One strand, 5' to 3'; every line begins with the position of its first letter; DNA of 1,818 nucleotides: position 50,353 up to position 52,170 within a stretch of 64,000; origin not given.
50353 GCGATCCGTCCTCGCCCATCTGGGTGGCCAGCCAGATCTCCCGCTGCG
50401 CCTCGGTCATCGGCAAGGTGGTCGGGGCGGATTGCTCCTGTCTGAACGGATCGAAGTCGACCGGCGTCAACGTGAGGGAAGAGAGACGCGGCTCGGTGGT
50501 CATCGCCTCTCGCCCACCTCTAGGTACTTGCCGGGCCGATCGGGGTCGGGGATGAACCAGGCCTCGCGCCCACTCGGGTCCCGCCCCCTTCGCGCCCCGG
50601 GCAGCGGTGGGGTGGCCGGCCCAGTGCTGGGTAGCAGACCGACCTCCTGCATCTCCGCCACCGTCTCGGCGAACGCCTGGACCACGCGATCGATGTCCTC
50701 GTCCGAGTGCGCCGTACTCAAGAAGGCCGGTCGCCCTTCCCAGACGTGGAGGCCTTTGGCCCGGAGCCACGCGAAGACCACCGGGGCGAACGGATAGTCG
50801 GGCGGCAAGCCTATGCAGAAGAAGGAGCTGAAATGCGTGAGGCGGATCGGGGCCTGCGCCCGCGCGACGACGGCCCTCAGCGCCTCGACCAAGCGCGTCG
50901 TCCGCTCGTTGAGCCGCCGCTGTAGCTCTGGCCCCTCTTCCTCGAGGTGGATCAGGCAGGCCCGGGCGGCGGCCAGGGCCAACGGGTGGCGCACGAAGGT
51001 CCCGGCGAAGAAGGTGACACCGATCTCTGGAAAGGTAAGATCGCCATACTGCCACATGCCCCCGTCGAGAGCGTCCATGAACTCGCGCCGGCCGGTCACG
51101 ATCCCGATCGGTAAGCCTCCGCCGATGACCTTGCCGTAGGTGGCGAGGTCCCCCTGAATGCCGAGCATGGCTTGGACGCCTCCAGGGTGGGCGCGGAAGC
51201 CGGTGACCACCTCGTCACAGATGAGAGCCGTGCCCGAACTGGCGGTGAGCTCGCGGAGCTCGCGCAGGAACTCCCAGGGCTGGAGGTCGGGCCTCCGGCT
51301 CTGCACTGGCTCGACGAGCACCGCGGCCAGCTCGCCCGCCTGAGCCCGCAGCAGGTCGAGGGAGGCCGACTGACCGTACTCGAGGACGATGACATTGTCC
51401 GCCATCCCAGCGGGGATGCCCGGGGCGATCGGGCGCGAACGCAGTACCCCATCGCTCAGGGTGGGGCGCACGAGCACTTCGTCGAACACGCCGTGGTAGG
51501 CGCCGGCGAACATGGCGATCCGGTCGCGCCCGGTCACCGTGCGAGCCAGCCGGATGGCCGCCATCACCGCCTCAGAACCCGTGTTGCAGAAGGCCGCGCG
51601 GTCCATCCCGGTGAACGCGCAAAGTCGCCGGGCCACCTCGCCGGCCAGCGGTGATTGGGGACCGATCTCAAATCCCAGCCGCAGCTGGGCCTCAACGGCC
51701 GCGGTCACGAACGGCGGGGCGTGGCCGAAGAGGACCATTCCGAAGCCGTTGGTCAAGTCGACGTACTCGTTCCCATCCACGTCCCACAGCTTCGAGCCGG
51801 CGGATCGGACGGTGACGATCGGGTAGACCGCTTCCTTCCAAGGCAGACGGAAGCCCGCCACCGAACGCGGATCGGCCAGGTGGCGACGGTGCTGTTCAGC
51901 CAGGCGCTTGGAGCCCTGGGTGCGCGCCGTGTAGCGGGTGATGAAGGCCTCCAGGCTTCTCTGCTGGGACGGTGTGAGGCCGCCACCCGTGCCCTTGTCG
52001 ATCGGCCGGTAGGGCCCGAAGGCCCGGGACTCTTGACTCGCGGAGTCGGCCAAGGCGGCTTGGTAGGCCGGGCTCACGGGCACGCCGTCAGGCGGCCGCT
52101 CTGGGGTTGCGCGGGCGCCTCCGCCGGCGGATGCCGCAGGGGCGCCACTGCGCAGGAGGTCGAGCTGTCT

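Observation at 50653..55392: KS-AT-ACP-aminotransferase module positioned after a peptidyl carrier, predicting a beta-amino (3,4-diamino-type) residue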

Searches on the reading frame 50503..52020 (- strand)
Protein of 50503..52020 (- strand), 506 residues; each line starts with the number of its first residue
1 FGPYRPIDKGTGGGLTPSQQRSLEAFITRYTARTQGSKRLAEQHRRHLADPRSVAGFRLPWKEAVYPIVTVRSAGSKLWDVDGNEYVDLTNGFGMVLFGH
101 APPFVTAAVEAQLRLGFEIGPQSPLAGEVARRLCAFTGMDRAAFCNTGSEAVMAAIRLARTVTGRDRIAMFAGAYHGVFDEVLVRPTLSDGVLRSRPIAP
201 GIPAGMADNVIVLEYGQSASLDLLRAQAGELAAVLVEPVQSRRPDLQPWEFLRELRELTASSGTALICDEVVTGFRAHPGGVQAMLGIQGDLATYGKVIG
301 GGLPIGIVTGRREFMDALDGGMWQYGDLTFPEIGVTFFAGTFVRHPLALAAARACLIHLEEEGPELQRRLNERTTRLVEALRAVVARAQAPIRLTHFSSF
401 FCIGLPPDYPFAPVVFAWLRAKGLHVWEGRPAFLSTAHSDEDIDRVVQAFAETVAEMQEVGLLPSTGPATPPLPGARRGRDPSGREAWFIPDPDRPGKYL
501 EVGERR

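Call 18: find_related_loci(query=A1, collection=genome_contigs, flank=10000)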
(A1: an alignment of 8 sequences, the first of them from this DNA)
Query A1 (506 aa) in genome_contigs; peptide patterns used: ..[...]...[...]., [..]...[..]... (x = any residue, [..] = any of these).
599 stretches matched a pattern (row limit reached: there are more); 596 encode a relative of the query (tblastn E <= 1e-3); the best 80 are kept; 80 distinct loci.
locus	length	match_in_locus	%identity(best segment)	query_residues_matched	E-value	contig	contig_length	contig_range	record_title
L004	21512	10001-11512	63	1-505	0e+0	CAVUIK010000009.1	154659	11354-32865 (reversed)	MAG: uncultured Alphaproteobacteria bacterium isolate MFD04651.bin.1.48 genome assembly, contig: contig_34898, whole gen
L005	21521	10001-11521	56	7-503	0e+0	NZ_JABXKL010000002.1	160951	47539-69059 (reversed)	MAG: Nostoc sp. NMS9 NODE_26_length_160951_cov_159.245, whole genome shotgun sequence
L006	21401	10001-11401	59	1-467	0e+0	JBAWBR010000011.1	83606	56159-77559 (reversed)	MAG: Terriglobales bacterium isolate MFD09530_ilm_asm_bin22 k127_95920, whole genome shotgun sequence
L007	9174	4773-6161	61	1-464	0e+0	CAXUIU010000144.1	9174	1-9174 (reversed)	MAG TPA_asm: uncultured Chthoniobacterales bacterium isolate public_SRR14722108_metawrap_bin.1 genome assembly, contig:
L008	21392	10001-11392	59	1-464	0e+0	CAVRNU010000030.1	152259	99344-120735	MAG: Bryobacterales bacterium isolate MFD01248.bin.1.14 genome assembly, contig: contig_26336, whole genome shotgun sequ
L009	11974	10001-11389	61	1-464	0e+0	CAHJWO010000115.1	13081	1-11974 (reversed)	PVC group bacterium isolate Lichen_MAGs_lobaria5 genome assembly, contig: NODE_5643_length_13081_cov_9.717010, whole gen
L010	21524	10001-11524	54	1-502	5e-180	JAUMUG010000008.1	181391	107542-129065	MAG: Lautropia sp. isolate S11M_Sa_16 NODE_17_length_181391_cov_74.031919, whole genome shotgun sequence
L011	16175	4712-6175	56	1-489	5e-180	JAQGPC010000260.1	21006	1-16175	MAG: Pedosphaera sp. isolate RYN_629 scaffold_1613753, whole genome shotgun sequence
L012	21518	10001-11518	53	1-502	4e-179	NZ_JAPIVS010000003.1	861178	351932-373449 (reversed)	Pedobacter sp. MC2016-15 P.sp.MC2016-15_contig_3, whole genome shotgun sequence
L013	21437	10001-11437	58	1-476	2e-178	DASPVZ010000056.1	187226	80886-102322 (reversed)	MAG TPA_asm: Candidatus Cybelea sp. isolate SMAG_U12342 k141_1124343, whole genome shotgun sequence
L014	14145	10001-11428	59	2-477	6e-178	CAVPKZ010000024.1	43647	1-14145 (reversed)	MAG: uncultured Acidobacteriota bacterium isolate MFD10064.bin.2.71 genome assembly, contig: contig_109557, whole genome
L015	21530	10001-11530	52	1-505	5e-178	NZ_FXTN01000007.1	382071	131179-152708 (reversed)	Pedobacter westerhofensis strain DSM 19036, whole genome shotgun sequence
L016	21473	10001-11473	55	16-502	5e-177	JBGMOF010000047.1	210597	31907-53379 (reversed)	MAG: Variovorax sp. isolate Fil1_2 Lundin1_68, whole genome shotgun sequence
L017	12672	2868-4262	54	1-465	6e-177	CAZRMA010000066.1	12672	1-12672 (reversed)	MAG TPA_asm: uncultured Ignavibacteriaceae bacterium isolate SRP214966_co3_129 genome assembly, contig: NODE_7821_length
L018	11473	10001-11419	60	2-476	9e-174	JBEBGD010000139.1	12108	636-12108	MAG: Chthoniobacteraceae bacterium isolate ASF_13 NODE_3176_length_12108_cov_4.534183, whole genome shotgun sequence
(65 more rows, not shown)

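Call 24: search_solved_structures(query=window:50503-52020:-, max_evalue=1e-10, show_alignments=2)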
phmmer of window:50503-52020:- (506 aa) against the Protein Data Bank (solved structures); distinct sequences matched with E-value up to 1e-10: 112 (the best 60 are shown).
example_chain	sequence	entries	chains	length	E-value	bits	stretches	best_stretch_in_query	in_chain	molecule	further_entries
6kfm_A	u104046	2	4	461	1e-142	479.2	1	15-467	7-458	Mycosubtilin synthase subunit A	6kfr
6kfu_A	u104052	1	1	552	1.8e-142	478.4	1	15-467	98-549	Mycosubtilin synthase subunit A,Mycosubtilin synthase subunit A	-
3l44_A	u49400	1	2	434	2.2e-54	187.8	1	66-455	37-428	Glutamate-1-semialdehyde 2,1-aminomutase 1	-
6w80_A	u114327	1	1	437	3.9e-54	187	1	67-403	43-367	Glutamate-1-semialdehyde 2,1-aminomutase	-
2e7u_A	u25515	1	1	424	6.4e-54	186.3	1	66-451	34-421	Glutamate-1-semialdehyde 2,1-aminomutase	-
3bs8_A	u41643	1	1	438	9.2e-52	179.2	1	66-336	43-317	Glutamate-1-semialdehyde 2,1-aminomutase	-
5hdm_A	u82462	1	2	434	6.5e-51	176.4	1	67-339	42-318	Glutamate-1-semialdehyde 2,1-aminomutase 1, chloroplastic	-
4e77_A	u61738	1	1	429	1.6e-50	175.1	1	67-449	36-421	Glutamate-1-semialdehyde 2,1-aminomutase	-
3fqa_A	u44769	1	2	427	1.8e-49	171.6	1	66-448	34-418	Glutamate-1-semialdehyde 2,1-aminomutase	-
5i92_A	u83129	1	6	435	2.1e-49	171.4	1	67-401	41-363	Glutamate-1-semialdehyde 2,1-aminomutase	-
2epj_A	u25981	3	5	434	2.9e-49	170.9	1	56-400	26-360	Glutamate-1-semialdehyde 2,1-aminomutase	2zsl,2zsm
3fq8_A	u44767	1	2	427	3.3e-49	170.7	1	66-448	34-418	Glutamate-1-semialdehyde 2,1-aminomutase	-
2gsa_A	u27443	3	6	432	3.4e-49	170.7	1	66-448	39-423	GLUTAMATE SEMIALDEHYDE AMINOTRANSFERASE | PROTEIN (GLUTAMATE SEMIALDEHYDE AMINOTRANSFERASE)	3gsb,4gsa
3fq7_A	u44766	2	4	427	6.2e-49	169.9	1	66-448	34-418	Glutamate-1-semialdehyde 2,1-aminomutase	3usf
2hoy_A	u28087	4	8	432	6.3e-49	169.8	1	66-448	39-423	Glutamate-1-semialdehyde 2,1-aminomutase (GSAM) apo-form | Glutamate-1-semialdehyde 2,1-aminomutase (GSAM) pmp-form | Glutamate-1-semialdehyde 2,1-aminomutase (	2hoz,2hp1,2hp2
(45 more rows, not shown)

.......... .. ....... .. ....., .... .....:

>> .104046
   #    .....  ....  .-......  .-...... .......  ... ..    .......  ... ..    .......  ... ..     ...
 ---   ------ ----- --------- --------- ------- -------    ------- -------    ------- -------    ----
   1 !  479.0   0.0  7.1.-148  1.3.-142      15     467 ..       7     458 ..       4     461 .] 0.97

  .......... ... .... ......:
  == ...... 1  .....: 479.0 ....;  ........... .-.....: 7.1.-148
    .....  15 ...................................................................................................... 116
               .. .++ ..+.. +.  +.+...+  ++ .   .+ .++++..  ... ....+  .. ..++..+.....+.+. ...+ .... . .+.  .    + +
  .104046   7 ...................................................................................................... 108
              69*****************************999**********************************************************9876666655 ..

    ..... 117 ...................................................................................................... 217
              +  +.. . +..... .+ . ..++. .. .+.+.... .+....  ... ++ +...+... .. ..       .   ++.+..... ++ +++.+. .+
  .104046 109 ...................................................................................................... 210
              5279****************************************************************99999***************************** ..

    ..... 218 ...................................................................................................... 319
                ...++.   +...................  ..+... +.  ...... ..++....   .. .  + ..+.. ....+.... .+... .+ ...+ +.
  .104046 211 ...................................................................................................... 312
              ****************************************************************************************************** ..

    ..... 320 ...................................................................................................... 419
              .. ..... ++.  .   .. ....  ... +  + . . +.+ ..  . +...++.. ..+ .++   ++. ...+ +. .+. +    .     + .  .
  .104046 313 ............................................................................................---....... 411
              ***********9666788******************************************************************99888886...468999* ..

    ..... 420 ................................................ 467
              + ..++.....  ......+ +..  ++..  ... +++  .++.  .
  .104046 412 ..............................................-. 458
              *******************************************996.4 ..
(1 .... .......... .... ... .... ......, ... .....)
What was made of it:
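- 50500..55422 (-): The finding: stand-alone PKS module P1, 1640 aa. KS (54259-55392), KS-AT linker (53872-54252), malonyl-type AT (52873-53817), ACP (52387-52587), MycA-type PLP aminotransferase AMT (50620-51978), conserved C-terminal docking tail (50503-50619). PDB 6KFM E 1e-142 (call 24).
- On MycA-type PKS aminotransferase (AMT) module: Aligned with MycA 6KFM (call 24). 479 bits against MycA versus at most 188 bits for GSAMs (call 24).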

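Call 60: predict_structure(alignment_id=A3)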
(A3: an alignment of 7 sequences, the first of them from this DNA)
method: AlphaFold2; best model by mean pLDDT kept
length: 506 residues; sequences in the alignment: 7
mean_pLDDT: 74.7   pTM: 0.74
mean pLDDT of the five models: 74.7, 74.0, 68.5, 57.7, 53.0
residues with pLDDT >= 90: 92; 70-90: 260; 50-70: 81; < 50: 73
segments of 3 or more residues with pLDDT < 50: 1-12, 48-69, 174-182, 320-344
pLDDT, mean of each block of 10 residues (from residue 1): 32 69 90 82 57 37 42 79 86 69 88 73 78 86 76 82 88 50 66 71 69 85 93 78 62 90 89 56 72 81 80 77 38 29 64 89 86 93 93 82 77 85 81 87 97 93 70 76 81 85 62
secondary structure, 60 per line:
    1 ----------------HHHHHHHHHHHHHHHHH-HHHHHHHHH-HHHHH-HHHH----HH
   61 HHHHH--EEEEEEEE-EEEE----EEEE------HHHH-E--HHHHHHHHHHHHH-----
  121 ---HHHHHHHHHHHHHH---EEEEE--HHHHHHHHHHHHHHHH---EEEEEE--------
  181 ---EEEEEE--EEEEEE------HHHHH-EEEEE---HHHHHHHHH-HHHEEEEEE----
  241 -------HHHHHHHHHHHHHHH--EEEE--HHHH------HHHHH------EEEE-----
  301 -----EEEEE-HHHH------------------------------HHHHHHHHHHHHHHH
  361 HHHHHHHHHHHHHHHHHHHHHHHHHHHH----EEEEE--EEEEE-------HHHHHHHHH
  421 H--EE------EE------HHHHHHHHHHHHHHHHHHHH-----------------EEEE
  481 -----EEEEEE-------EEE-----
elements in order: H17-33 H35-43 H45-49 H51-54 H59-65 E68-75 E77-80 E85-88 H95-98 H103-115 H124-137 E141-145 H148-163 E167-172 E184-189 E192-197 H204-208 E210-214 H218-226 E231-236 H248-262 E265-268 H271-274 H281-285 E292-295 E306-310 H312-315 H346-388 E393-397 E400-404 H412-421 H440-459 E477-480 E486-491 E499-501

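Call 62: fold_search(model_id=the predicted structure, library=pdb)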
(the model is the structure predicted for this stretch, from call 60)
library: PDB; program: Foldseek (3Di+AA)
matches with E <= 10: 1764; with E <= 0.001: 1582
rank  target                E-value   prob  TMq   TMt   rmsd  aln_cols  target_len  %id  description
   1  6kfu                  2.3e-41  1.00  0.75  0.72   5.6       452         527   50  A ACP-AMT Fusion Protein of Hybrid Polyketide/Non-Ribosomal Peptide Synthetase (released 2019-09-25)
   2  6kfm_A                3.7e-41  1.00  0.75  0.84   5.5       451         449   50  Amino-transferase (AMT) Domain of Hybrid Polyketide/Non-Ribosomal Peptide Synthetase (released 2019-09-25)
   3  5i92_D                7.3e-29  1.00  0.65  0.77   3.3       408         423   31  Crystal structure of Glutamate-1-semialdehyde 2,1- aminomutase (GSA) from Pseudomonas aeruginosa (released 2016-03-23)
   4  5i92_C                1.5e-28  1.00  0.65  0.77   3.3       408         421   31  Crystal structure of Glutamate-1-semialdehyde 2,1- aminomutase (GSA) from Pseudomonas aeruginosa (released 2016-03-23)
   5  5i92_A                1.6e-28  1.00  0.65  0.77   3.3       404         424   31  Crystal structure of Glutamate-1-semialdehyde 2,1- aminomutase (GSA) from Pseudomonas aeruginosa (released 2016-03-23)
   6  5i92_B                1.7e-28  1.00  0.66  0.79   4.4       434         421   30  Crystal structure of Glutamate-1-semialdehyde 2,1- aminomutase (GSA) from Pseudomonas aeruginosa (released 2016-03-23)
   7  5i92_F                7.2e-28  1.00  0.65  0.77   3.3       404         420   31  Crystal structure of Glutamate-1-semialdehyde 2,1- aminomutase (GSA) from Pseudomonas aeruginosa (released 2016-03-23)
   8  6w80                  8.0e-28  1.00  0.64  0.74   3.9       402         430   33  Crystal structure of Glutamate-1-semialdehyde 2,1-aminomutase from Stenotrophomonas maltophilia K279a in complex with PL (released 2020-04-08)
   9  6ssd                  2.1e-27  1.00  0.66  0.78   3.4       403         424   30  Transaminase with PLP bound (released 2020-01-15)
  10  3l44_B                3.0e-27  1.00  0.67  0.77   3.1       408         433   31  Crystal structure of Bacillus anthracis HemL-1, glutamate semialdehyde aminotransferase (released 2010-01-19)
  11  2epj                  3.1e-27  1.00  0.69  0.82   4.4       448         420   30  Crystal structure of glutamate-1-semialdehyde 2,1-aminomutase from Aeropyrum pernix (released 2007-10-02)
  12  2e7u                  5.1e-27  1.00  0.68  0.80   4.3       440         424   32  Crystal structure of glutamate-1-semialdehyde 2,1-aminomutase from Thermus thermophilus HB8 (released 2007-07-17)
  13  2zsm_B                1.4e-26  1.00  0.66  0.79   3.2       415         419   32  Crystal structure of glutamate-1-semialdehyde 2,1-aminomutase from Aeropyrum pernix, hexagonal form (released 2008-10-21)
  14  3bs8                  1.7e-26  1.00  0.65  0.76   3.6       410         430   30  Crystal structure of Glutamate 1-Semialdehyde Aminotransferase complexed with pyridoxamine-5'-phosphate From Bacillus su (released 2008-12-23)
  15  4zm4_C                3.8e-26  1.00  0.64  0.77   5.0       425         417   29  Complex structure of PctV K276R mutant with PMP and 3-dehydroshkimate (released 2015-10-14)
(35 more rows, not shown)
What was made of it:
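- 50500..55422 (-): Foldseek top hits 6KFU/6KFM (call 62).
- On MycA-type PKS aminotransferase (AMT) module: Foldseek E 2e-41 versus 7e-29 (call 62).
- Closest known: MycA / ItuA. Same: The AMT aligns over 453 aa at about 50% identity with the catalytic Lys in register (calls 24, 62).
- AMT identity with MycA AMT, Lys aligned: calls 24, 60, 62.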
